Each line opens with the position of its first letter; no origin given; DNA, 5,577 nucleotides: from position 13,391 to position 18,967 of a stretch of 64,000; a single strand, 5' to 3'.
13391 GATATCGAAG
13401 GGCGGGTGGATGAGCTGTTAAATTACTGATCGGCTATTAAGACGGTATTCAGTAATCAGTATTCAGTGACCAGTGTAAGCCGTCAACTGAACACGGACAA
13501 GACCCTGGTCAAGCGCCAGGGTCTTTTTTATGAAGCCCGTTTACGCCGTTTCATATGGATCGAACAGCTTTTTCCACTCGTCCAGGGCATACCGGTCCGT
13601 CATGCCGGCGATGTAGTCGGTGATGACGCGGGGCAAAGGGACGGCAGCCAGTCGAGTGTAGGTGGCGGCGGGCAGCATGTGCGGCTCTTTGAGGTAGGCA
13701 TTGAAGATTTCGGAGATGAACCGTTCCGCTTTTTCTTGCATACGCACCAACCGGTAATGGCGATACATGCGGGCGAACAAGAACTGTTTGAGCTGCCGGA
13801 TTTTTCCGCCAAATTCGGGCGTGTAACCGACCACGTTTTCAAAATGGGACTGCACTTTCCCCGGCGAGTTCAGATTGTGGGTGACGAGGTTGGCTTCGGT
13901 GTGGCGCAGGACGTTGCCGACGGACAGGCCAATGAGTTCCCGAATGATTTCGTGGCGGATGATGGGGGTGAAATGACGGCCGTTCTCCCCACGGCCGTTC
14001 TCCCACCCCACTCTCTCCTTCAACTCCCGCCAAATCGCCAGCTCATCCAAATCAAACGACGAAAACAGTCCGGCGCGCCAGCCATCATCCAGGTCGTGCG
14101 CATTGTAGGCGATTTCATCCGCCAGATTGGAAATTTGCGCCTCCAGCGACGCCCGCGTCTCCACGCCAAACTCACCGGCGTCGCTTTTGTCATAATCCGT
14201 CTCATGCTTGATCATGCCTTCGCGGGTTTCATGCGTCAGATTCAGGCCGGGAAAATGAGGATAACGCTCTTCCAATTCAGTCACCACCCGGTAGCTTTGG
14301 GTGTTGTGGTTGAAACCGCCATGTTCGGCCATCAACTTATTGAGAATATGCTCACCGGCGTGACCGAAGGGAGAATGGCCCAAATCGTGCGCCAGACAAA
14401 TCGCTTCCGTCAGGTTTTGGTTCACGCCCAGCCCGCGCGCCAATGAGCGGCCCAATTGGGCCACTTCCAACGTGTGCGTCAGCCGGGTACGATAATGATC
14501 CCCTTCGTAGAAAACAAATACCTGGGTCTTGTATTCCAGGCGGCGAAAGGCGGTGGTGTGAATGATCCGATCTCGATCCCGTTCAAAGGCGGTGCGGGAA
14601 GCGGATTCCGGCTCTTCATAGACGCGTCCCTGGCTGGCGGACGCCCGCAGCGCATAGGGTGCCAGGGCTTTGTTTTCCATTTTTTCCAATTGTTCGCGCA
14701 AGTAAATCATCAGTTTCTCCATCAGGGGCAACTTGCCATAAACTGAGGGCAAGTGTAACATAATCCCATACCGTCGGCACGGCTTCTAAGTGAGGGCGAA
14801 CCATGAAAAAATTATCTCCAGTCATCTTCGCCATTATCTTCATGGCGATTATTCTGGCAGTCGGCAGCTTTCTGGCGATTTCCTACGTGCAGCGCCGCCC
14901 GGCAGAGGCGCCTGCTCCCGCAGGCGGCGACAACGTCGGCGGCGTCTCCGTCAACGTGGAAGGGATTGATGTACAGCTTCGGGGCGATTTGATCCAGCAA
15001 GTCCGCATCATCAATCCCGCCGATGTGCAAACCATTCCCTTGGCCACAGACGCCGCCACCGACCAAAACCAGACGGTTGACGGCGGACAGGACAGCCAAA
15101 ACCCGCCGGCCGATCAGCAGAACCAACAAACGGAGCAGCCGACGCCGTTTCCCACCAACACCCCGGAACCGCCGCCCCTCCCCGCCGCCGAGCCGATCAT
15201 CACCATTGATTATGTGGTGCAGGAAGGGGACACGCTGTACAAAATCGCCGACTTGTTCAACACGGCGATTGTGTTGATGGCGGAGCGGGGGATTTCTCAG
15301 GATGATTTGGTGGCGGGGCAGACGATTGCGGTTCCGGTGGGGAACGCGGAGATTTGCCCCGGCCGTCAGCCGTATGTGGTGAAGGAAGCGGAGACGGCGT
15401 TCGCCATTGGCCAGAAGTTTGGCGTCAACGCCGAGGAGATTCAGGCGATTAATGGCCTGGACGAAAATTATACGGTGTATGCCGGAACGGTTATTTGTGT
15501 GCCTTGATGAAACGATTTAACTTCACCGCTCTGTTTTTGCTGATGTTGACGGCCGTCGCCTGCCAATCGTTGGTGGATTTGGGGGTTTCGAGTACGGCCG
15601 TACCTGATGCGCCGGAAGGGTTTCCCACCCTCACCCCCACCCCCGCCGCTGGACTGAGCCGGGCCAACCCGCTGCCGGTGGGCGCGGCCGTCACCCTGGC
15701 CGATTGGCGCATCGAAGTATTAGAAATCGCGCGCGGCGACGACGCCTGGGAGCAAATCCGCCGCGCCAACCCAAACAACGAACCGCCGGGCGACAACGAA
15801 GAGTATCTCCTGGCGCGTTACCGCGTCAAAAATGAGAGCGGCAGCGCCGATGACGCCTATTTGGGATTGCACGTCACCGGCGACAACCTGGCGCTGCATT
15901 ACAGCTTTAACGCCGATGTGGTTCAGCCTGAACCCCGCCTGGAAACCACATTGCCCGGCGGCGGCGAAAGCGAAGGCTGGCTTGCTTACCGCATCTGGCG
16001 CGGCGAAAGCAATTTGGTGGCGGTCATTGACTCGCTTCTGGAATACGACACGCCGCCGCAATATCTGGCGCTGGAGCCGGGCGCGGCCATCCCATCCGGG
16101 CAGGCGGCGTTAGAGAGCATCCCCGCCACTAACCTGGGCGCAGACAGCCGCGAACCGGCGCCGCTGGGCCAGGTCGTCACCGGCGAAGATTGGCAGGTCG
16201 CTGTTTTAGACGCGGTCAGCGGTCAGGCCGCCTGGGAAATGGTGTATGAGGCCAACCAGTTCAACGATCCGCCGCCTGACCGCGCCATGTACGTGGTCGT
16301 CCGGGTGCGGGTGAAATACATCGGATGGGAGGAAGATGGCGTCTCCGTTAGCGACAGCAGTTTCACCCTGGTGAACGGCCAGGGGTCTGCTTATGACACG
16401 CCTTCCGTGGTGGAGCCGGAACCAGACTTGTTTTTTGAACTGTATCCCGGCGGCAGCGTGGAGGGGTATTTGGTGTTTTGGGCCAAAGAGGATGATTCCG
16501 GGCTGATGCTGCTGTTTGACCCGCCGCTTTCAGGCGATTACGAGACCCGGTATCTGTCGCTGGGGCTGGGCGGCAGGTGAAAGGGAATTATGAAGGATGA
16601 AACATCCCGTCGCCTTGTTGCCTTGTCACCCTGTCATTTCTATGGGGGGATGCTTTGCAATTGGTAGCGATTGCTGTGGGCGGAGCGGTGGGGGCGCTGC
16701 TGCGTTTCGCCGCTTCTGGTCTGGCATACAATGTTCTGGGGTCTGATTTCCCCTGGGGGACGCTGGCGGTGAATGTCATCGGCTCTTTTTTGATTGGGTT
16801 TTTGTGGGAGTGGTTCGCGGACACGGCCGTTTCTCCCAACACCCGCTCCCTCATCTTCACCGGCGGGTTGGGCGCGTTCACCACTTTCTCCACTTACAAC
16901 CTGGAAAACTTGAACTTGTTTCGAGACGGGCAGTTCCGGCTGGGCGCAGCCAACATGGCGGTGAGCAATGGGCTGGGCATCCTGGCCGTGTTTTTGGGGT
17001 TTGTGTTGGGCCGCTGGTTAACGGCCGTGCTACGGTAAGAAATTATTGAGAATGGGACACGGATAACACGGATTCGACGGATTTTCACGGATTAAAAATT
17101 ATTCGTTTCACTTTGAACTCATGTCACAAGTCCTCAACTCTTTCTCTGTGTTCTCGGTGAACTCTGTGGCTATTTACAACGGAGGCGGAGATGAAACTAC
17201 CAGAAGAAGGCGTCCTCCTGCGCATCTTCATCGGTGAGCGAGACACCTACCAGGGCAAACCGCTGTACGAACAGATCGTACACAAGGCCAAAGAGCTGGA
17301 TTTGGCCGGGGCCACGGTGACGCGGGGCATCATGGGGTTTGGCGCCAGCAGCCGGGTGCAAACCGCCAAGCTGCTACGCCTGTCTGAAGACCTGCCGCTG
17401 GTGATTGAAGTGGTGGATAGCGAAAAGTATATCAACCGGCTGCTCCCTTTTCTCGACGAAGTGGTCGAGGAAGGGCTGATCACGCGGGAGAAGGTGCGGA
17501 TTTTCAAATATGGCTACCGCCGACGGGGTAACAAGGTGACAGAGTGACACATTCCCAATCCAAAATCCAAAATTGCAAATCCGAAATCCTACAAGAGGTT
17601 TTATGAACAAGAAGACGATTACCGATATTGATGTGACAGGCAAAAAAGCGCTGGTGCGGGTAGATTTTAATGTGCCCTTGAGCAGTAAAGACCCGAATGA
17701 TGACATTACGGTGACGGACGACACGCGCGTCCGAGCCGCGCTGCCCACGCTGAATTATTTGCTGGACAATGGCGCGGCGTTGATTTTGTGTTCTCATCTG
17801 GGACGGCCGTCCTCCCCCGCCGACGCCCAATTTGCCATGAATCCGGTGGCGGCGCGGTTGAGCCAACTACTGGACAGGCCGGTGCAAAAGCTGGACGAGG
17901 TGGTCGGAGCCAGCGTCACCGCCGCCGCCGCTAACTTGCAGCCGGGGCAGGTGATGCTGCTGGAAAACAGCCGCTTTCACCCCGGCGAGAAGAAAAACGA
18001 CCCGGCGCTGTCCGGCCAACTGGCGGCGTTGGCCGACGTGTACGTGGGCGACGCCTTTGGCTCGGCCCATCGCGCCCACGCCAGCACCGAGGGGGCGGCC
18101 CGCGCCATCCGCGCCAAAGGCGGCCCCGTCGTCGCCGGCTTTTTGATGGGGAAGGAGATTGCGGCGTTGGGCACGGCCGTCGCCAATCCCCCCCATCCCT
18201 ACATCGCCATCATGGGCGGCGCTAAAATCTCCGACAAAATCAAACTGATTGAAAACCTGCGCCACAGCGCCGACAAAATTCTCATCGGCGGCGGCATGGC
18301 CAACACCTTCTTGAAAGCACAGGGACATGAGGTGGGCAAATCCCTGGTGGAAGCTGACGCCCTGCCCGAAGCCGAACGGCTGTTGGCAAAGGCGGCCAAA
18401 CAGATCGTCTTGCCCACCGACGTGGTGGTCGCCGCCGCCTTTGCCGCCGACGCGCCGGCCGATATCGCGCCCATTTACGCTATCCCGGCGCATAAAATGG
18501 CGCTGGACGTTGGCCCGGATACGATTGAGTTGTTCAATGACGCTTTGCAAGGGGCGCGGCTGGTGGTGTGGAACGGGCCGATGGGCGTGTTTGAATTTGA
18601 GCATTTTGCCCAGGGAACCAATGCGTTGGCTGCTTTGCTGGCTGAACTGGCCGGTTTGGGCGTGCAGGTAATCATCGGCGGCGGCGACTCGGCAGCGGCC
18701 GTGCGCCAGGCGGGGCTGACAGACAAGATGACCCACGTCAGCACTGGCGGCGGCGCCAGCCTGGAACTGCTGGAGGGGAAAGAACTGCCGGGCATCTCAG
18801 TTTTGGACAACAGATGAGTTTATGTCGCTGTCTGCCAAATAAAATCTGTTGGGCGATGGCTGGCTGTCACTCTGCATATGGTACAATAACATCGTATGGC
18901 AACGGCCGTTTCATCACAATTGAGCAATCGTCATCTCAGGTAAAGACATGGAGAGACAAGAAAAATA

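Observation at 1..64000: Hyper-abundant 8-mer palindrome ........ (HIP-like) throughout genes in all three frames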

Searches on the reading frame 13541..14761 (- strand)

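Call 30: search_protein_families(library=pfam, proteins=[window:13541-14761:-], max_evalue=0.0001)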
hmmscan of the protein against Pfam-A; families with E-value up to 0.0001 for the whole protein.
window:13541-14761:- (406 aa): 2 families
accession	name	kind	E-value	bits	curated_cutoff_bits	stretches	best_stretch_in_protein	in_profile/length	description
PF13286.11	HD_assoc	-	3.3e-25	88.9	22.2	1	313-397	3-90/91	Phosphohydrolase-associated domain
PF01966.28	HD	-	1.9e-15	57.6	22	1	93-218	1-114/116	HD domain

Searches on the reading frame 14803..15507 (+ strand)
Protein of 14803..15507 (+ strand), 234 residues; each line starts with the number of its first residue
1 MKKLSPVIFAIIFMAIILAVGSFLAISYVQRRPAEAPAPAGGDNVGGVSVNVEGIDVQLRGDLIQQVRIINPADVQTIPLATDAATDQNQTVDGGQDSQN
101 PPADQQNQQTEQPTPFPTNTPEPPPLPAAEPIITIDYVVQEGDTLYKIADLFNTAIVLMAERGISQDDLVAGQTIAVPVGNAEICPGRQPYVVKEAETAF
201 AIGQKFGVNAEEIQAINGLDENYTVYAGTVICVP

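Call 31: search_protein_families(library=pfam, proteins=[window:14803-15507:+], max_evalue=0.0001)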
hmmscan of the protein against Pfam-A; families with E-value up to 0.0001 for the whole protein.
window:14803-15507:+ (234 aa): 2 families
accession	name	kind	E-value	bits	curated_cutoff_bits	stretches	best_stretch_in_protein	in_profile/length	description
PF01476.26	LysM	-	2.5e-21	75.8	20.9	2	191-234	1-43/43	LysM domain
PF23473.1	LysM3_LYK4_5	-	8.3e-10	39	29.3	1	191-234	5-47/48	LYK4/5 LysM3 domain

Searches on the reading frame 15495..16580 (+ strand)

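Call 31: search_protein_families(library=pfam, proteins=[window:15495-16580:+], max_evalue=0.0001)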
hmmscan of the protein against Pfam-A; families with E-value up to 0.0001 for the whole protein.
window:15495-16580:+ (361 aa): 1 family
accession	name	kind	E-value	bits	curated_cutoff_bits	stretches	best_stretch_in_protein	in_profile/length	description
PF11611.13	DUF4352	-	8.7e-15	55.5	25.9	1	224-348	3-119/122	Domain of unknown function (DUF4352)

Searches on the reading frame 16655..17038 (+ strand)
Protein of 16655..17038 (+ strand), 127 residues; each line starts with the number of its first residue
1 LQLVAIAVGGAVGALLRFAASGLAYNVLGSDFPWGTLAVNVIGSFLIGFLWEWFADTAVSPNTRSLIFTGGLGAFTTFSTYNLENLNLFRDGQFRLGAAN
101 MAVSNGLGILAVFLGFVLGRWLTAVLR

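Call 31: search_protein_families(library=pfam, proteins=[window:16655-17038:+], max_evalue=0.0001)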
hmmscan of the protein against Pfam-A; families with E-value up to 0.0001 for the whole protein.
window:16655-17038:+ (127 aa): 1 family
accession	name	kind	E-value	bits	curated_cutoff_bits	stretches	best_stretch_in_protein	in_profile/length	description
PF02537.21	CRCB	-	7.5e-28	97.3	32.9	1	5-116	2-103/103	CrcB-like protein, Camphor Resistance (CrcB)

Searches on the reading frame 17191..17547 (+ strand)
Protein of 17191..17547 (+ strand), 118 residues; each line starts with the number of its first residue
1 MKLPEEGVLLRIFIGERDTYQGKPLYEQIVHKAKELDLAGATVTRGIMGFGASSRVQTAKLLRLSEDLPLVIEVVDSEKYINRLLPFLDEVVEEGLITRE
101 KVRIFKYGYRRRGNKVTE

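Call 31: search_protein_families(library=pfam, proteins=[window:17191-17547:+], max_evalue=0.0001)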
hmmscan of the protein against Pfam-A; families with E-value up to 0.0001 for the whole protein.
window:17191-17547:+ (118 aa): 1 family
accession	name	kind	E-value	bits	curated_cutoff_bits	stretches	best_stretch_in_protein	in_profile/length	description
PF02641.20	DUF190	-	1.5e-39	134.6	23.4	1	9-104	2-97/97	Uncharacterized ACR, COG1993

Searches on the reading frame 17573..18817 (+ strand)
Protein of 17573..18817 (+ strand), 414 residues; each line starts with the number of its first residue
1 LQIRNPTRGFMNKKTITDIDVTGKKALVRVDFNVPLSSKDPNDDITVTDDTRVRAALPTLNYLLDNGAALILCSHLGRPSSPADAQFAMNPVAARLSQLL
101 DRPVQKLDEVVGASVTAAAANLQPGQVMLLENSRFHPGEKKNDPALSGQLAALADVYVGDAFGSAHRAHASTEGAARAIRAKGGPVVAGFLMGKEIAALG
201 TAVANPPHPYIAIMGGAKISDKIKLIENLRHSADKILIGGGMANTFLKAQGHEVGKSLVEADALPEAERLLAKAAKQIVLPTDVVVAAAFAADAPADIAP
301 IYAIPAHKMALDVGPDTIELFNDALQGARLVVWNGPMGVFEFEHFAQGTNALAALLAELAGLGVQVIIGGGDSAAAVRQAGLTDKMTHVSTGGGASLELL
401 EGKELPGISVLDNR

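Call 31: search_protein_families(library=pfam, proteins=[window:17573-18817:+], max_evalue=0.0001)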
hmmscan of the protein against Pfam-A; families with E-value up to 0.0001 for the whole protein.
window:17573-18817:+ (414 aa): 1 family
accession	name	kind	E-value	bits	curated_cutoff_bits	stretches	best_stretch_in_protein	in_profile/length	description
PF00162.24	PGK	-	8.8e-148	492.8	27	1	16-403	1-379/379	Phosphoglycerate kinase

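Call 39: find_related_loci(query=window:17573-18817:+, collection=metagenome_contigs, flank=10000)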
Query window:17573-18817:+ (414 aa) in metagenome_contigs; peptide patterns used: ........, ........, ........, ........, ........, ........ (x = any residue, [..] = any of these).
467 stretches matched a pattern; 187 encode a relative of the query (tblastn E <= 1e-3); the best 80 are kept; 80 distinct loci.
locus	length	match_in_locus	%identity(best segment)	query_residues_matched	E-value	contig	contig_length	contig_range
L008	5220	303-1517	79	10-414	0e+0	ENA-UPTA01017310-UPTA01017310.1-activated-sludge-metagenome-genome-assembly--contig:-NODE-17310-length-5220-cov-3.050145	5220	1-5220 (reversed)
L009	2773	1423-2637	77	10-414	0e+0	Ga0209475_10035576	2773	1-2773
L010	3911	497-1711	79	10-414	0e+0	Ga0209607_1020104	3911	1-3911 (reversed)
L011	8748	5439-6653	79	10-414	0e+0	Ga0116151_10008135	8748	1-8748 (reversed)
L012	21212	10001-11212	77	11-414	0e+0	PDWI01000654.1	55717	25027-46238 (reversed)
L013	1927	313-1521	76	11-413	0e+0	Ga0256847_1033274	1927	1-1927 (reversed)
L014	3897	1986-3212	78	6-414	0e+0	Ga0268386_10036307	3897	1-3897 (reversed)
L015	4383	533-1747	78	10-414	0e+0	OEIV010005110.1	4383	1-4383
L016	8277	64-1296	73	7-414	0e+0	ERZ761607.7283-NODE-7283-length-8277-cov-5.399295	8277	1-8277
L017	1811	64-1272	75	11-413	0e+0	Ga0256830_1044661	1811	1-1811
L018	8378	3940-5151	73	11-414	0e+0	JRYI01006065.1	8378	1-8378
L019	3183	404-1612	74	11-413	0e+0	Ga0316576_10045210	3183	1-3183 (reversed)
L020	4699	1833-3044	73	11-414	0e+0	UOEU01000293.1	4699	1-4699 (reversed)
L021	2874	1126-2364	70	4-414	0e+0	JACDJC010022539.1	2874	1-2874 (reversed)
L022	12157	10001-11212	71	11-414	0e+0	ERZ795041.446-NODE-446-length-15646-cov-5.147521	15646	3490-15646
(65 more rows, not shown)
